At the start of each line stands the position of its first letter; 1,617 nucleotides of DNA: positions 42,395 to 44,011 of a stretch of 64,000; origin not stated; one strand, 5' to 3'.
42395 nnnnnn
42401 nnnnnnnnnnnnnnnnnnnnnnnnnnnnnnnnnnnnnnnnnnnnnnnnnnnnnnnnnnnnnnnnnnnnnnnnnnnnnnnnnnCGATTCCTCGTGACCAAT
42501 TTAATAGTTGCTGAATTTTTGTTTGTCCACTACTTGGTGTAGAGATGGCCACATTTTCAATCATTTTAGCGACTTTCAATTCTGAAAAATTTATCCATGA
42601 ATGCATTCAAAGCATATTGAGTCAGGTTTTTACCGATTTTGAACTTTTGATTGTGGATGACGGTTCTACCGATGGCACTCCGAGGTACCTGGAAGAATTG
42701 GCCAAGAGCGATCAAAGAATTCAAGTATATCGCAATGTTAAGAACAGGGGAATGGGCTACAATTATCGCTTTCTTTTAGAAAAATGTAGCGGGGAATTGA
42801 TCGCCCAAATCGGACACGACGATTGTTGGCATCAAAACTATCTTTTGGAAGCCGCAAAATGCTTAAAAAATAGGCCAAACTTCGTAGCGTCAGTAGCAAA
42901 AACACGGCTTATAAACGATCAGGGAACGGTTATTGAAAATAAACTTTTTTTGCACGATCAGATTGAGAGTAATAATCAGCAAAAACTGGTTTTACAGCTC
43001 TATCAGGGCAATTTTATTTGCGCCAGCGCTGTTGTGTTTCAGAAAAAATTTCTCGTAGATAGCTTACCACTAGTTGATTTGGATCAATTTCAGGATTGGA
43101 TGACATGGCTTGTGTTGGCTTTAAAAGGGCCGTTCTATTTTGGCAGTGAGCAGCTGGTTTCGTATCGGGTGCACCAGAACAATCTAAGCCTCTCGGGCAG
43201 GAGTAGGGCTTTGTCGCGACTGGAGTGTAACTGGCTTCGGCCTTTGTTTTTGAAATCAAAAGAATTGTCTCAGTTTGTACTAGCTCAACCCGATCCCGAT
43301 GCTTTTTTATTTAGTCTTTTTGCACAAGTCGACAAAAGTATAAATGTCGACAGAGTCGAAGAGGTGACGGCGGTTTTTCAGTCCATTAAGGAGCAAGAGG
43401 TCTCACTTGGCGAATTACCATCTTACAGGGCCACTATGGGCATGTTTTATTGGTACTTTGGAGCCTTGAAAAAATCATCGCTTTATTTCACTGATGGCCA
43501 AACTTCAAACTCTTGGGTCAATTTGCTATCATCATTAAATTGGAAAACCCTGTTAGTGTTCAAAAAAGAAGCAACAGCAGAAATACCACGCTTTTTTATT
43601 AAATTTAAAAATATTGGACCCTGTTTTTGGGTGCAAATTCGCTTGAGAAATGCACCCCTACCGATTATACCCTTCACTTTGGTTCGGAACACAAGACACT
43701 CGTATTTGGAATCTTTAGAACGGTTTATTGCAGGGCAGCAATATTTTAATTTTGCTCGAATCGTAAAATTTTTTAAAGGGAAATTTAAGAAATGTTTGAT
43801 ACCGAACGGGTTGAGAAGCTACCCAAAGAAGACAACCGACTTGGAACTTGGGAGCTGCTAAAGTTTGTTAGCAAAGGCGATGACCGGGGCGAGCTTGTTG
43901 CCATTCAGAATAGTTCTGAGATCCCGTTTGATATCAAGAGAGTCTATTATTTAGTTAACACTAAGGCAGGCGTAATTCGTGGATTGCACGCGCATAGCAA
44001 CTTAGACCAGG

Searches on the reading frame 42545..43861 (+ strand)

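Call 68: search_protein_families(library=pfam, proteins=[window:42545-43861:+], max_evalue=0.00001)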
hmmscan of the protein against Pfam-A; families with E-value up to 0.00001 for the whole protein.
window:42545-43861:+ (438 aa): 2 families
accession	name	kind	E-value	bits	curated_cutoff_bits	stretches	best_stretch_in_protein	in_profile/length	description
PF00535.33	Glycos_transf_2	-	3.8e-27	95.7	23.3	1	5-128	1-126/168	Glycosyl transferase family 2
PF13641.12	Glyco_tranf_2_3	-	6.2e-07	30.1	27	1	4-172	3-173/230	Glycosyltransferase like family 2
